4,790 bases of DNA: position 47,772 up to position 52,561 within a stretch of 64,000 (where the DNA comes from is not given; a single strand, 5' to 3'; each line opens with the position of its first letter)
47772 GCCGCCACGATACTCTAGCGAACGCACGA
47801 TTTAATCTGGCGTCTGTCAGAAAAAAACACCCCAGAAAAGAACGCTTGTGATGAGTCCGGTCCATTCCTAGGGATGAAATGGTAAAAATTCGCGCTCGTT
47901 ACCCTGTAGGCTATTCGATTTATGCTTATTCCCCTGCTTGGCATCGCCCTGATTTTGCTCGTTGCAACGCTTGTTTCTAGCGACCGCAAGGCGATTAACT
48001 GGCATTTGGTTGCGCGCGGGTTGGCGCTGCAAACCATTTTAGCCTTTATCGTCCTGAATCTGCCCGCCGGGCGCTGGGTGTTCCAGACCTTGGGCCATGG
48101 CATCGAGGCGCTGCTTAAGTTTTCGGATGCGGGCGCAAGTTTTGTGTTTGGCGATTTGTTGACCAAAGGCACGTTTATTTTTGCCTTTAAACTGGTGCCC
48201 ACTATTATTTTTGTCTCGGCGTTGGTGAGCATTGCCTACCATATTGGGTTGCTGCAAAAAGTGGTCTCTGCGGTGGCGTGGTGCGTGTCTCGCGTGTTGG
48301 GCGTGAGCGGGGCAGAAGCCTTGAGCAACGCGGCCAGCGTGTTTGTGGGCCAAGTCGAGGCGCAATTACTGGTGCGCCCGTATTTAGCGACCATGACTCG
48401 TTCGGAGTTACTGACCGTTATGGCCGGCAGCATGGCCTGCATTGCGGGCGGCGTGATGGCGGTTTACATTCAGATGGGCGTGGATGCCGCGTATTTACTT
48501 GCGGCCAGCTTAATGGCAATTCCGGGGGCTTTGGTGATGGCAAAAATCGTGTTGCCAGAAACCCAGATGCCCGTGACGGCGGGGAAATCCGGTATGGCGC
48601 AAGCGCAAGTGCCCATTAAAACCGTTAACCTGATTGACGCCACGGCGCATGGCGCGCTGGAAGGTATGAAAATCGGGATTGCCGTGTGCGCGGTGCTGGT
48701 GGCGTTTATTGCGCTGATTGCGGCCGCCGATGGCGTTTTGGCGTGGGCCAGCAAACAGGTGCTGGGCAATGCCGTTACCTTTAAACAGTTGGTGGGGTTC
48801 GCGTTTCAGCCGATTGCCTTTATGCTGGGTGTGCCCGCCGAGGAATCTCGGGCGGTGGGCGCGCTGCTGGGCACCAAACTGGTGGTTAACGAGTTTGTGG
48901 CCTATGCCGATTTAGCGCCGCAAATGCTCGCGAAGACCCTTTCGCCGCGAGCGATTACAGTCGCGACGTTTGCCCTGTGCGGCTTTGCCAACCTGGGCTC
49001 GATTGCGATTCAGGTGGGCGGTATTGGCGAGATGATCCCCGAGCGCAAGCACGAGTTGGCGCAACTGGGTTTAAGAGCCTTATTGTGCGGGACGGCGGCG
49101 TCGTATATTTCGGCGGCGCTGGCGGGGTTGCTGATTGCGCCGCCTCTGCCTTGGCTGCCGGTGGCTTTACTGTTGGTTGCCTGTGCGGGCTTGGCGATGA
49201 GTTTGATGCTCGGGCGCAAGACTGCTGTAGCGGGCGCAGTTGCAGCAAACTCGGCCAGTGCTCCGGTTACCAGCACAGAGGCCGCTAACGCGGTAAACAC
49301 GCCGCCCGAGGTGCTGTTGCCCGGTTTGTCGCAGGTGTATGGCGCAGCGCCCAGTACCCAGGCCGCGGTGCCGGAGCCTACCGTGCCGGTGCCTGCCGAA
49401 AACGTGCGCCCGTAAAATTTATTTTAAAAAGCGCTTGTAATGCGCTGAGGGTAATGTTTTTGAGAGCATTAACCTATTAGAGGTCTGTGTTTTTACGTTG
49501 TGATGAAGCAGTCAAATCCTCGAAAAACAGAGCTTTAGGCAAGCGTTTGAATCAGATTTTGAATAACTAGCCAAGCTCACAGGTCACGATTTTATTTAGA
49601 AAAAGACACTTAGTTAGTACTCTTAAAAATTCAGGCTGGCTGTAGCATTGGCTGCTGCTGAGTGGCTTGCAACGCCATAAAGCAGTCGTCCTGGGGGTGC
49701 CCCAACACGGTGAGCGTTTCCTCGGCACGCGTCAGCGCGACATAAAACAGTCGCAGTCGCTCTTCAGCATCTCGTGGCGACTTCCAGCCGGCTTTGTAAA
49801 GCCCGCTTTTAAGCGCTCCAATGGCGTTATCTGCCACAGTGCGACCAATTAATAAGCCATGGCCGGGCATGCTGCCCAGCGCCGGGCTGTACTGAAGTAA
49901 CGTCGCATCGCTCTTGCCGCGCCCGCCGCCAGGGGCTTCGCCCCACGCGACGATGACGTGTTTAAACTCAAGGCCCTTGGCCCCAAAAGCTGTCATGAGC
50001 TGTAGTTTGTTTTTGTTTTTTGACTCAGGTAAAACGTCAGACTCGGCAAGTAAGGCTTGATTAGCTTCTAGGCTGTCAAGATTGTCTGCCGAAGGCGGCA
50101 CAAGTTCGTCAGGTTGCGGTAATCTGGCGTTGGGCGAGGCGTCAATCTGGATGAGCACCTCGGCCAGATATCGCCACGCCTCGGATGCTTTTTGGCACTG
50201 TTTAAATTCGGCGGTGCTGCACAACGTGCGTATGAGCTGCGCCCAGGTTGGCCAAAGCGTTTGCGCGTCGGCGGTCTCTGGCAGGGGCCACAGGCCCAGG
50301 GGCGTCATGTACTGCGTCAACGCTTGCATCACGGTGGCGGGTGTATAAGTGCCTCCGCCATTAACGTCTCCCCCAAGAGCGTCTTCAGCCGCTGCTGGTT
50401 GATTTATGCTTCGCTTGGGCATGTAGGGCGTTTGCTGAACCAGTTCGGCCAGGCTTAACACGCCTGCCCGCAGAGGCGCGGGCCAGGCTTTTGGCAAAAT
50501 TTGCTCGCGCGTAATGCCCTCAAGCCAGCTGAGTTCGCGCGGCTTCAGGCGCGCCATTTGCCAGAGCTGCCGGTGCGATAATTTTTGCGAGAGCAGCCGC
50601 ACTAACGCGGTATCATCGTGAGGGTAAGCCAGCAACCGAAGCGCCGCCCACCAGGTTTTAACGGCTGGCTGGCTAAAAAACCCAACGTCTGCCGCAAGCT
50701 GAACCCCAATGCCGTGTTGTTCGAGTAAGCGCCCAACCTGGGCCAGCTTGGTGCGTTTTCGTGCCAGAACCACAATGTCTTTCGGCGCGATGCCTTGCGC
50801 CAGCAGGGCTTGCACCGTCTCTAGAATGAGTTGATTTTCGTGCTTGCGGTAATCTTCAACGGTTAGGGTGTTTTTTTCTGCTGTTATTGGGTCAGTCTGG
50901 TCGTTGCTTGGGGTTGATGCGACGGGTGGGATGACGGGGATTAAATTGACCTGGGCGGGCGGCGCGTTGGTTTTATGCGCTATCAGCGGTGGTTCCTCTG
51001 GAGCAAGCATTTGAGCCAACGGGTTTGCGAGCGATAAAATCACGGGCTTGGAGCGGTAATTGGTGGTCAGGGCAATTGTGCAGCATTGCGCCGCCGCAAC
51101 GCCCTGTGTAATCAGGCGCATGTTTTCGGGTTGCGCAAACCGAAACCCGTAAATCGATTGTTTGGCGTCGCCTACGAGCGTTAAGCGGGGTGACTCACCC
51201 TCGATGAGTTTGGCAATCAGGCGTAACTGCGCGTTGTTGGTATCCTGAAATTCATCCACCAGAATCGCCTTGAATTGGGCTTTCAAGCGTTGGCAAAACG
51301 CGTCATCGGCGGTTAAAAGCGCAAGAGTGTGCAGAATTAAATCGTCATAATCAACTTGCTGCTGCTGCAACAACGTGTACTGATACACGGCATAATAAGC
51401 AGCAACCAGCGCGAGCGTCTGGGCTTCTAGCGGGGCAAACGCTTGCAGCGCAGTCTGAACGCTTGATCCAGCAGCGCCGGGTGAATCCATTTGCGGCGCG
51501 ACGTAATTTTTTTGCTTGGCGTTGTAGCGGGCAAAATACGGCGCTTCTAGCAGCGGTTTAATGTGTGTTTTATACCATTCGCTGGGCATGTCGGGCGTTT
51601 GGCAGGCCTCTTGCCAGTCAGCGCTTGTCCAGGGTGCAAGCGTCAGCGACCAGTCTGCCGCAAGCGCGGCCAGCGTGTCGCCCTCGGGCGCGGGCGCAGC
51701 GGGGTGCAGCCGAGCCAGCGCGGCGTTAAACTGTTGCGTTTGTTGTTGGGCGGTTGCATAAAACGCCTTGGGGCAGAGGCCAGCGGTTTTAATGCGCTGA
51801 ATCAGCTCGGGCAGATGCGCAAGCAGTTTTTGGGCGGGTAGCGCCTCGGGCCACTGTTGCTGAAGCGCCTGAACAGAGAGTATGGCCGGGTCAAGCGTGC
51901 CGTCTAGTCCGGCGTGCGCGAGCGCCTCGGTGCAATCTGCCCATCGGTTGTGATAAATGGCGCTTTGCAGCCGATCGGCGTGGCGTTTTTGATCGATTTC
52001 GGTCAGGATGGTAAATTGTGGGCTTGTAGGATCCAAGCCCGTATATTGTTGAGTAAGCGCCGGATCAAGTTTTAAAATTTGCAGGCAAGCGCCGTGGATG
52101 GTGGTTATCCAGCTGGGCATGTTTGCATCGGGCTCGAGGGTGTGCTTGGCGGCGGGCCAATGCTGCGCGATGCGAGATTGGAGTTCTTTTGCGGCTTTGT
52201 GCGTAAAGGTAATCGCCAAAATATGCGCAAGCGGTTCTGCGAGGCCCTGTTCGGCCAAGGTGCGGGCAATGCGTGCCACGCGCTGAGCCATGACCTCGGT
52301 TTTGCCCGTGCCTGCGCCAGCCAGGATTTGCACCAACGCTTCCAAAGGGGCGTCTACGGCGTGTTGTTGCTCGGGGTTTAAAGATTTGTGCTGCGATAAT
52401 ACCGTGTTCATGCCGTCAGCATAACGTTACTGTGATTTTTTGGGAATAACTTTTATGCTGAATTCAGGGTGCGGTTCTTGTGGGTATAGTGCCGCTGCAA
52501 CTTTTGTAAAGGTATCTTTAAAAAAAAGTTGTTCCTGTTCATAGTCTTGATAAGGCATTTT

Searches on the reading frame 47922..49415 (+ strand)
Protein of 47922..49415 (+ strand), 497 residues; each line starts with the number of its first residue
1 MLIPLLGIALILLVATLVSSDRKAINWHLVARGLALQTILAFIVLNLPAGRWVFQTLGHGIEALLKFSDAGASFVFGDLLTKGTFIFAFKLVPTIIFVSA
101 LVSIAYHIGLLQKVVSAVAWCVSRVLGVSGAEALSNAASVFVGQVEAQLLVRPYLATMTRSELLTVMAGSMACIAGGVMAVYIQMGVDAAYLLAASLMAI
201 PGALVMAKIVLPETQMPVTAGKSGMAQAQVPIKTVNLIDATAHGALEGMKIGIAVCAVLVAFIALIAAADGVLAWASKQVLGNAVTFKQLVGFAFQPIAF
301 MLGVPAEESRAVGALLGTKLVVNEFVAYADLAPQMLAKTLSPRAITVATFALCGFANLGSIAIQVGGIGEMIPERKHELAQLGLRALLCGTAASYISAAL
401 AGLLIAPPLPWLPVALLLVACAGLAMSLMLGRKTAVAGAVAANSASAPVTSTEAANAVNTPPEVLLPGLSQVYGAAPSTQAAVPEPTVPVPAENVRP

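Call 13: search_protein_families(library=pfam, proteins=[window:47922-49415:+], max_evalue=0.00001)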
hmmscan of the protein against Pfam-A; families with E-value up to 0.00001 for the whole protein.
window:47922-49415:+ (497 aa): 3 families
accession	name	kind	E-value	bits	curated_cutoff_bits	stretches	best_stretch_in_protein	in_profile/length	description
PF07662.18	Nucleos_tra2_C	-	3.1e-68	230.1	32.3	1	191-402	1-213/213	Na+ dependent nucleoside transporter C-terminus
PF01773.25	Nucleos_tra2_N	-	5.7e-26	91.3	27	1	6-79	1-74/74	Na+ dependent nucleoside transporter N-terminus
PF07670.19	Gate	-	8.6e-15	55.5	29.6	1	88-186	1-101/104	Nucleoside recognition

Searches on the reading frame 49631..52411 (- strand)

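Call 13: search_protein_families(library=pfam, proteins=[window:49631-52411:-], max_evalue=0.00001)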
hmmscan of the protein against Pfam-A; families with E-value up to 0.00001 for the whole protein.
window:49631-52411:- (926 aa): 5 families
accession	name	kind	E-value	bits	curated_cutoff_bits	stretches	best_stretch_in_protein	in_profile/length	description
PF00580.27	UvrD-helicase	-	3.6e-56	191.3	23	2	328-434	161-266/271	UvrD/REP helicase N-terminal domain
PF13361.12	UvrD_C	-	3.7e-25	89.5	25.6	2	446-611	1-139/350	UvrD-like helicase C-terminal domain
PF13245.12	AAA_19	-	3.2e-19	69.9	25.1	1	15-424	1-134/134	AAA domain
PF13604.12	AAA_30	-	1.1e-09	38.8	27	0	11-82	2-67/191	AAA domain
PF13538.12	UvrD_C_2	-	1.6e-06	28.3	27.4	0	881-902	30-51/52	UvrD-like helicase C-terminal domain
